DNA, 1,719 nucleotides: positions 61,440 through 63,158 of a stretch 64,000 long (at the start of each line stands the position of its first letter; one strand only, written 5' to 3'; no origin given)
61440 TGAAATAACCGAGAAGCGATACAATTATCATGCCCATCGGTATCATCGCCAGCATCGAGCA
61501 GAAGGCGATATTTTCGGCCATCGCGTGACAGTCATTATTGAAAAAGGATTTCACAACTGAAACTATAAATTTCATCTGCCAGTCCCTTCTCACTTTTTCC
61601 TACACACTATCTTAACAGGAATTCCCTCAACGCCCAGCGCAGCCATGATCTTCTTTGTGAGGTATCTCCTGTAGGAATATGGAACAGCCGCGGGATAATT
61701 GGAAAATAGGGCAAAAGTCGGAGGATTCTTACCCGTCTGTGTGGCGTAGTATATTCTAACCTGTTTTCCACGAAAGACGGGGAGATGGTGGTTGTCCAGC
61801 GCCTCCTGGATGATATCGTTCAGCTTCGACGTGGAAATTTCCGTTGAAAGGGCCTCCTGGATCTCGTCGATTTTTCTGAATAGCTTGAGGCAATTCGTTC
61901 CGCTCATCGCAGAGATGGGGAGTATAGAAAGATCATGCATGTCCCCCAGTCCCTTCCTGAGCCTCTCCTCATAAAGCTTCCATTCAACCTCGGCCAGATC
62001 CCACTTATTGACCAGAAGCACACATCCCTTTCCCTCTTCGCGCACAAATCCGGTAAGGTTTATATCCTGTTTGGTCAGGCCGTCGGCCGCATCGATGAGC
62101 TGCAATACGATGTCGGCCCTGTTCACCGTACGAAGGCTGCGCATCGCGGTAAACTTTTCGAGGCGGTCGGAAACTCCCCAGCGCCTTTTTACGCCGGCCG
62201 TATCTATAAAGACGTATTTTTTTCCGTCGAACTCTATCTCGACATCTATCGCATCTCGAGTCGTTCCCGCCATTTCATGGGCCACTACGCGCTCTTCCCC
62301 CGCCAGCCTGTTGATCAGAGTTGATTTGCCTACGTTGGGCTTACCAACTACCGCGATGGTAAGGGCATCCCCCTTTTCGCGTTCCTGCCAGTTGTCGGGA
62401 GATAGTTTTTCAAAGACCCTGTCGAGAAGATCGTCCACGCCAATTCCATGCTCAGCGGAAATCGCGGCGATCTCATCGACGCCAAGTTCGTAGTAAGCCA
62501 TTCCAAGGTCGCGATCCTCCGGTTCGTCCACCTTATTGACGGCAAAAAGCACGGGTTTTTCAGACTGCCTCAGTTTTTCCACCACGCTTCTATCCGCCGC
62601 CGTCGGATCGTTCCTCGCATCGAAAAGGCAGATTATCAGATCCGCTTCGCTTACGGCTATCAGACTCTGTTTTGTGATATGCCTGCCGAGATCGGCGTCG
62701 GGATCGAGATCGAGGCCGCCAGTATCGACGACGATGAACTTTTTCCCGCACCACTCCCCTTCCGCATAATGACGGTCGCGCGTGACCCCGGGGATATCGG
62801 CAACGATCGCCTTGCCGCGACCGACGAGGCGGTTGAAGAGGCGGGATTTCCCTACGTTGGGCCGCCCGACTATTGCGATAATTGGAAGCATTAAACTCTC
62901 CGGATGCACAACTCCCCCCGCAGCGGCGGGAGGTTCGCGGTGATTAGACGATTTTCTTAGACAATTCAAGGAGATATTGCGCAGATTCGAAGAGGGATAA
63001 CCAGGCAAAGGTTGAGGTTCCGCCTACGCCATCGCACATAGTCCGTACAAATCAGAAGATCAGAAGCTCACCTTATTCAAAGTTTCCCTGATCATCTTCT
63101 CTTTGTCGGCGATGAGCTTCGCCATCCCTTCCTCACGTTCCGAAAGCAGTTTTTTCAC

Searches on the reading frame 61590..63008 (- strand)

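Call 32: search_protein_families(library=pfam, proteins=[window:61590-63008:-])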
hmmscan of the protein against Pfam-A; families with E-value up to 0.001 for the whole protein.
window:61590-63008:- (472 aa): 19 families
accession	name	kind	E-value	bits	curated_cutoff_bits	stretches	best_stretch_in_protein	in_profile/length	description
PF01926.29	MMR_HSR1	-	1.5e-56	189.8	21.9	2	44-159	2-113/113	50S ribosome-binding GTPase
PF02421.24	FeoB_N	-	2.2e-31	109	27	2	217-379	2-155/156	Ferrous iron transport protein B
PF14714.11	KH_dom-like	-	6.6e-28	97.3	27.3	1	391-470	2-81/81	KH-domain-like of EngA bacterial GTPase enzymes, C-terminal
PF00009.33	GTP_EFTU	-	3.9e-21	75.9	26.5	2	216-383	4-185/188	Elongation factor Tu GTP binding domain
PF00350.29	Dynamin_N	-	9e-13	49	27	1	218-256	1-38/168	Dynamin family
PF04548.22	AIG1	-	1e-09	38.5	27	1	44-148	3-109/212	AIG1 family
PF03193.22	RsgA_GTPase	-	8.8e-09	35.9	30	1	114-246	17-137/174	RsgA GTPase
PF16897.10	MMR_HSR1_Xtn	-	5.5e-07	30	35.2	1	151-202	56-104/106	C-terminal region of MMR_HSR1 domain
PF08477.19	Roc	-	8.8e-06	26.4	27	0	218-245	2-29/119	Ras of Complex, Roc, domain of DAPkinase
PF19263.5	DUF5906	-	4.7e-05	24.4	27.6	0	47-96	2-54/114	Family of unknown function (DUF5906)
PF13401.12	AAA_22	-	8e-05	23.4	27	0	215-250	5-33/130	AAA domain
PF05621.17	TniB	-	8.4e-05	22.5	22.4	0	207-246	27-66/189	Bacterial TniB protein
PF00071.28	Ras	-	0.00014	21.9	21.6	0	218-380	2-156/162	Ras family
PF03266.21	NTPase_1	-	0.00022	21.5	23.9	0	218-238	2-22/168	NTPase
PF13238.12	AAA_18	-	0.00025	21.9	29.4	0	218-239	1-22/128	AAA domain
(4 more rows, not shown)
